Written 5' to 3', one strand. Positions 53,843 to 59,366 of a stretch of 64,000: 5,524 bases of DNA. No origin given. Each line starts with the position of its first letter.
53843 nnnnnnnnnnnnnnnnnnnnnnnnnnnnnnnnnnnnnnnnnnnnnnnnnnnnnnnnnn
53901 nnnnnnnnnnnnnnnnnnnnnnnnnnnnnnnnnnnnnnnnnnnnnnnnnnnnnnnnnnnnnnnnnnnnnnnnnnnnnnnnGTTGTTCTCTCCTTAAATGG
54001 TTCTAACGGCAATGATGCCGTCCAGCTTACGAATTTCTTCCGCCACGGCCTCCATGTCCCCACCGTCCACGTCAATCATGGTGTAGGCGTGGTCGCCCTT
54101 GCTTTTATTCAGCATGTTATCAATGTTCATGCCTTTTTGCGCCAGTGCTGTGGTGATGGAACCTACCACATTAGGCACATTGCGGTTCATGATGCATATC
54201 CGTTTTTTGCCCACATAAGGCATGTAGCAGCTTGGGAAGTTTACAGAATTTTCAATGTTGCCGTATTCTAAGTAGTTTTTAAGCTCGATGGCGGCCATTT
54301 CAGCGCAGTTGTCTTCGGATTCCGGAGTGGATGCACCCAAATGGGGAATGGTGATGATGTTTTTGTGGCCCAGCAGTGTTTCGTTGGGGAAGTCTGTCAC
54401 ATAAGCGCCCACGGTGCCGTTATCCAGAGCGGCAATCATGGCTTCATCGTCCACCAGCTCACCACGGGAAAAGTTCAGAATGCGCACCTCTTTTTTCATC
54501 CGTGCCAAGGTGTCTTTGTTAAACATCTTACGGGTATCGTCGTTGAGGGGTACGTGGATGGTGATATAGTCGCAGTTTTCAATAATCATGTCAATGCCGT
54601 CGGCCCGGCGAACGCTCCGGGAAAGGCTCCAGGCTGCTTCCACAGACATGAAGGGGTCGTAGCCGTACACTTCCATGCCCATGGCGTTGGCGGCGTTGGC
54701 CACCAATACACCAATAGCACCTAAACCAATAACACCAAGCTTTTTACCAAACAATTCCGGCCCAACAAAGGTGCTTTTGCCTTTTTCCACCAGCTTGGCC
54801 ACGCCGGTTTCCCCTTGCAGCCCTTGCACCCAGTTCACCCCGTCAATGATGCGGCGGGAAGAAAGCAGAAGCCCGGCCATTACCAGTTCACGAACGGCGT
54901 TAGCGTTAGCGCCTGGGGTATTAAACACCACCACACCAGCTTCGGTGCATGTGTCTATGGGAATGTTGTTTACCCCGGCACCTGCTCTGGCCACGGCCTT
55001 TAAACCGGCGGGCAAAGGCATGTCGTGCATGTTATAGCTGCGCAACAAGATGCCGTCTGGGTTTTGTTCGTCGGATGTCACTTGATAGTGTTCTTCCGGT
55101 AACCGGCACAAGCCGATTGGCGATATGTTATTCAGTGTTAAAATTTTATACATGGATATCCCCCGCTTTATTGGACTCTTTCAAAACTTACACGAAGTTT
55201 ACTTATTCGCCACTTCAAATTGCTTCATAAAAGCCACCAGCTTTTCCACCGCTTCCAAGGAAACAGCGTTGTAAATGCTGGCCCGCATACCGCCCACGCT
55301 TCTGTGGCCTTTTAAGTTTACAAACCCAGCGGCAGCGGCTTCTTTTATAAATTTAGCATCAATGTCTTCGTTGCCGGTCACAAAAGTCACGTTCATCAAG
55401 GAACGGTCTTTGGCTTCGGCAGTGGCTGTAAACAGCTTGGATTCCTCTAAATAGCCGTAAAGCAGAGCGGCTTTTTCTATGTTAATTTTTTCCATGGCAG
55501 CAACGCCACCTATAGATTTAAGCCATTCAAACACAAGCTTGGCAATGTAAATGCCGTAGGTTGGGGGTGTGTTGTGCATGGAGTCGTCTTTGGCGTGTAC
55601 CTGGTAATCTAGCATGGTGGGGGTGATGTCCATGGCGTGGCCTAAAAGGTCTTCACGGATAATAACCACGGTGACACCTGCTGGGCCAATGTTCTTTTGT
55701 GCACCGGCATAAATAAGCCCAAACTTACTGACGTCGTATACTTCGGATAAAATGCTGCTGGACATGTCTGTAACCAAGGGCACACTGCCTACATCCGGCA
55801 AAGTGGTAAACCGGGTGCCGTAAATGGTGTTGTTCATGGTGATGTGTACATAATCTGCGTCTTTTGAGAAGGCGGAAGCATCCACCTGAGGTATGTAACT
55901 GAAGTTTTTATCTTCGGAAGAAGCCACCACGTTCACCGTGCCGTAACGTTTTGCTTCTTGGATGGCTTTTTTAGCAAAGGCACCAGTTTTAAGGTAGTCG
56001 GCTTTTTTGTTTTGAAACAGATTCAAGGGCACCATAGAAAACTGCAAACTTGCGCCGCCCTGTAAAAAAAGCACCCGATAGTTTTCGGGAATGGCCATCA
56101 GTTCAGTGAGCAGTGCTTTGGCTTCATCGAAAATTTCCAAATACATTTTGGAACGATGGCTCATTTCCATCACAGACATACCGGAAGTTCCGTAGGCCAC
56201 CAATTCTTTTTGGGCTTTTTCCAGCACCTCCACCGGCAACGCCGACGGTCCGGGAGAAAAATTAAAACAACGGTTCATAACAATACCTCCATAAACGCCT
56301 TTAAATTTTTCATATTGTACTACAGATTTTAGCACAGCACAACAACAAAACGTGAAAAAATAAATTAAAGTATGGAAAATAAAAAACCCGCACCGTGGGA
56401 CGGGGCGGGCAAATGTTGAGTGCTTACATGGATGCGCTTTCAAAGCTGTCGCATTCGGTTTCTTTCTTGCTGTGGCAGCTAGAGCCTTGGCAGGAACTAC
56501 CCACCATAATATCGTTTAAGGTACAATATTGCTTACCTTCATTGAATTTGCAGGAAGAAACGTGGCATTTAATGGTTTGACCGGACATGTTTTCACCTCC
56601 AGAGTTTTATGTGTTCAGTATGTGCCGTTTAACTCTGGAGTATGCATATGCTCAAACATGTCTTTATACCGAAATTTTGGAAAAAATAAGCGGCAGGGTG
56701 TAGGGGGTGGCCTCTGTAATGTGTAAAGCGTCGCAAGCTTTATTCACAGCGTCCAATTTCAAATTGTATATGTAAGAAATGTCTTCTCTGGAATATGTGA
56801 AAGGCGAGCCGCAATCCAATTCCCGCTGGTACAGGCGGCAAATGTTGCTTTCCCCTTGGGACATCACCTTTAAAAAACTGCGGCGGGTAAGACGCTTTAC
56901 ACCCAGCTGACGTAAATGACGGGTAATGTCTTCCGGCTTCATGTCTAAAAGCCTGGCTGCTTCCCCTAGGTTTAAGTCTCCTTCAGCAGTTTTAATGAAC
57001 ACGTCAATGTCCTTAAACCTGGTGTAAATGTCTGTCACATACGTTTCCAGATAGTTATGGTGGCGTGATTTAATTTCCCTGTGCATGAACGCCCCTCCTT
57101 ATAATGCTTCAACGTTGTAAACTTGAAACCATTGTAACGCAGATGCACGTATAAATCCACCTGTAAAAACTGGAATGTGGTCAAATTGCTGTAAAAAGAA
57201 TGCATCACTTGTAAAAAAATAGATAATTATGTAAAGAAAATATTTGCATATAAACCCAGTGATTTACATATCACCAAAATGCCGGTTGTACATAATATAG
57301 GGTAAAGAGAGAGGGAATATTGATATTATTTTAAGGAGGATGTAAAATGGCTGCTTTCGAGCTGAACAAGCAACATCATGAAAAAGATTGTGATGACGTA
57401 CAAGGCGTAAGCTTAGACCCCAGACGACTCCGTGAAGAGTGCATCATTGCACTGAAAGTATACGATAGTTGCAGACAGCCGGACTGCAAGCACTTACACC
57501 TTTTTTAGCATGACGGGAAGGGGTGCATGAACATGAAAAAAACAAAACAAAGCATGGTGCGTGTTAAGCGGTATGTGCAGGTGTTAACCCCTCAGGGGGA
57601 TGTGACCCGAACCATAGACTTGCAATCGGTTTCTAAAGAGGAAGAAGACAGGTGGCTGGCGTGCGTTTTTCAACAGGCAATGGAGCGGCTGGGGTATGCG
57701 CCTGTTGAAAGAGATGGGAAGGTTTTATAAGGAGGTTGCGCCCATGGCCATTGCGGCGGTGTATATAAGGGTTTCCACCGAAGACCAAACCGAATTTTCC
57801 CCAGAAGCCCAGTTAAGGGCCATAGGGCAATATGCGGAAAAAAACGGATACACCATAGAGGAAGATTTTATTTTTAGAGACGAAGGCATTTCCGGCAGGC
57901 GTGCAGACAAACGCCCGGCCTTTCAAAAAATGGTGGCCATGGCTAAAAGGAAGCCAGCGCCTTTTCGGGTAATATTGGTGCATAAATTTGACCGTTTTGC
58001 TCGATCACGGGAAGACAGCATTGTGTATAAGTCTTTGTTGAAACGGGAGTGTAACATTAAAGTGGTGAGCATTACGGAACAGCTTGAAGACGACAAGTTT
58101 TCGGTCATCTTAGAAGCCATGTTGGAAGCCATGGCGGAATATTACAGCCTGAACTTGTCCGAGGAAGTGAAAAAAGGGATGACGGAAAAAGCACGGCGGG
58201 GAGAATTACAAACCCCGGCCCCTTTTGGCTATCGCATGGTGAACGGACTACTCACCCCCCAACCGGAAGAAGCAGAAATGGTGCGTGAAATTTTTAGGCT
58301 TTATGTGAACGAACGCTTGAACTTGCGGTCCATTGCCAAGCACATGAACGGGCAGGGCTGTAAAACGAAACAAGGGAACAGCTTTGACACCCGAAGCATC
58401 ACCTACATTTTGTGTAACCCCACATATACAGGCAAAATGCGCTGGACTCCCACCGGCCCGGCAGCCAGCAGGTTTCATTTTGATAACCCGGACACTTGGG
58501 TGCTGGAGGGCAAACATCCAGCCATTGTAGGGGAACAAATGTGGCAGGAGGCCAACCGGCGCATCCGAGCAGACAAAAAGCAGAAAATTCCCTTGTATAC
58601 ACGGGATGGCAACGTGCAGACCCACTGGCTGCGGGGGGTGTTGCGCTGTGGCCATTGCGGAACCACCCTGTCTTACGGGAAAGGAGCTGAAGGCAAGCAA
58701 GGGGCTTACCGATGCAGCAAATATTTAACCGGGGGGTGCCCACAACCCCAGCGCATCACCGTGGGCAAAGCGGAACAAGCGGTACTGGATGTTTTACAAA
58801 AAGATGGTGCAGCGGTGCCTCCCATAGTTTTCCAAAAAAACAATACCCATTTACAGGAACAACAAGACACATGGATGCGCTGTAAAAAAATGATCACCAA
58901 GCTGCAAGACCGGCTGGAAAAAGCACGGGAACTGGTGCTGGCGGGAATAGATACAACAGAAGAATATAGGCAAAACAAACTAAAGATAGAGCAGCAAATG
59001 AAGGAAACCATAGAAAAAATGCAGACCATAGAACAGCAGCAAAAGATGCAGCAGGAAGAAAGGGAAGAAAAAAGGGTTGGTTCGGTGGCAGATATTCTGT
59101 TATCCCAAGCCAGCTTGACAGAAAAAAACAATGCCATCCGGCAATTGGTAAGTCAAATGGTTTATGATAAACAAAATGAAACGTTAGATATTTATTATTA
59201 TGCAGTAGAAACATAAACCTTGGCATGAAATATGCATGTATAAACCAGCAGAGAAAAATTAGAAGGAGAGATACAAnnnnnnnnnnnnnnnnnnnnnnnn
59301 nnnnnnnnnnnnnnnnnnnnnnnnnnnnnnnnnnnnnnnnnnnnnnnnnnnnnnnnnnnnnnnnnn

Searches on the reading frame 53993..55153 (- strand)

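Call 13: search_protein_families(library=pfam, proteins=[window:53993-55153:-])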
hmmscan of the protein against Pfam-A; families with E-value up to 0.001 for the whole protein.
window:53993-55153:- (386 aa): 5 families
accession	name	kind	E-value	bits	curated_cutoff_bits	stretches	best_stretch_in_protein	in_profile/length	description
PF02826.25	2-Hacid_dh_C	-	1e-40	139.5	25.1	1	96-273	5-178/178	D-isomer specific 2-hydroxyacid dehydrogenase, NAD binding domain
PF00389.36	2-Hacid_dh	-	1.2e-16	61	24.6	1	49-305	60-134/134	D-isomer specific 2-hydroxyacid dehydrogenase, catalytic domain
PF22629.2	ACT_AHAS_ss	-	2e-06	28.3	27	1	321-381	3-66/67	AHAS small subunit-like ACT domain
PF03446.21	NAD_binding_2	-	1.7e-05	25.3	21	1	138-237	1-101/161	NAD binding domain of 6-phosphogluconate dehydrogenase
PF01842.31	ACT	-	4.5e-05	23.6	27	1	324-378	8-65/66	ACT domain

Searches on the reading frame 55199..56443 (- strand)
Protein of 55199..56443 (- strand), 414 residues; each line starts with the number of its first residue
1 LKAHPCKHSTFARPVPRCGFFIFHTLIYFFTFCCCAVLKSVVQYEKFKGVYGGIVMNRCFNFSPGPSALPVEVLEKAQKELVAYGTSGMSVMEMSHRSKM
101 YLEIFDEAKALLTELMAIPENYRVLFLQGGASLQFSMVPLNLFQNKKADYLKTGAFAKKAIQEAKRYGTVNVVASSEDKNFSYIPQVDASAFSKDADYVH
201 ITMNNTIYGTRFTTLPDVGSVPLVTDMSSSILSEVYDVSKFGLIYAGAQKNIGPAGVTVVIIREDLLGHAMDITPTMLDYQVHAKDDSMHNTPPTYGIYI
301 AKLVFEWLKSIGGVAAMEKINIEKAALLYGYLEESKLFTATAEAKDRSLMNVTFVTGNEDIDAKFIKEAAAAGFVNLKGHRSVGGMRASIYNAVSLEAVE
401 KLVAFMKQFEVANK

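Call 13: search_protein_families(library=pfam, proteins=[window:55199-56443:-])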
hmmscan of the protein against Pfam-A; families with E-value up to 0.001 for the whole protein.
window:55199-56443:- (414 aa): 1 family
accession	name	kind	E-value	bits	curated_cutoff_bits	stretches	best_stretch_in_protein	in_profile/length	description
PF00266.25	Aminotran_5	-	4.3e-47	161.3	21.5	1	60-402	2-371/371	Aminotransferase class-V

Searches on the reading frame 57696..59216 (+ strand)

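Call 13: search_protein_families(library=pfam, proteins=[window:57696-59216:+])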
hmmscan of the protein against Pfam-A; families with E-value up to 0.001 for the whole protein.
window:57696-59216:+ (506 aa): 3 families
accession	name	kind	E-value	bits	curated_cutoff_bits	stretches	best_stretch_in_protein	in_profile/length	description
PF00239.26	Resolvase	-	2.5e-30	105.9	23.3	1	20-170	1-144/145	Resolvase, N terminal domain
PF07508.19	Recombinase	-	9.3e-22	77.7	21.1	1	190-291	1-100/102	Recombinase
PF13408.12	Zn_ribbon_recom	-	1.6e-11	44.9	25.3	1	311-367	1-57/58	Recombinase zinc beta ribbon domain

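Call 70: search_protein_families(library=padloc, proteins=[window:57696-59216:+], max_evalue=0.00001)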
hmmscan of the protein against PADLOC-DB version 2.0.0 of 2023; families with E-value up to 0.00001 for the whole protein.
window:57696-59216:+ (506 aa): 0 families
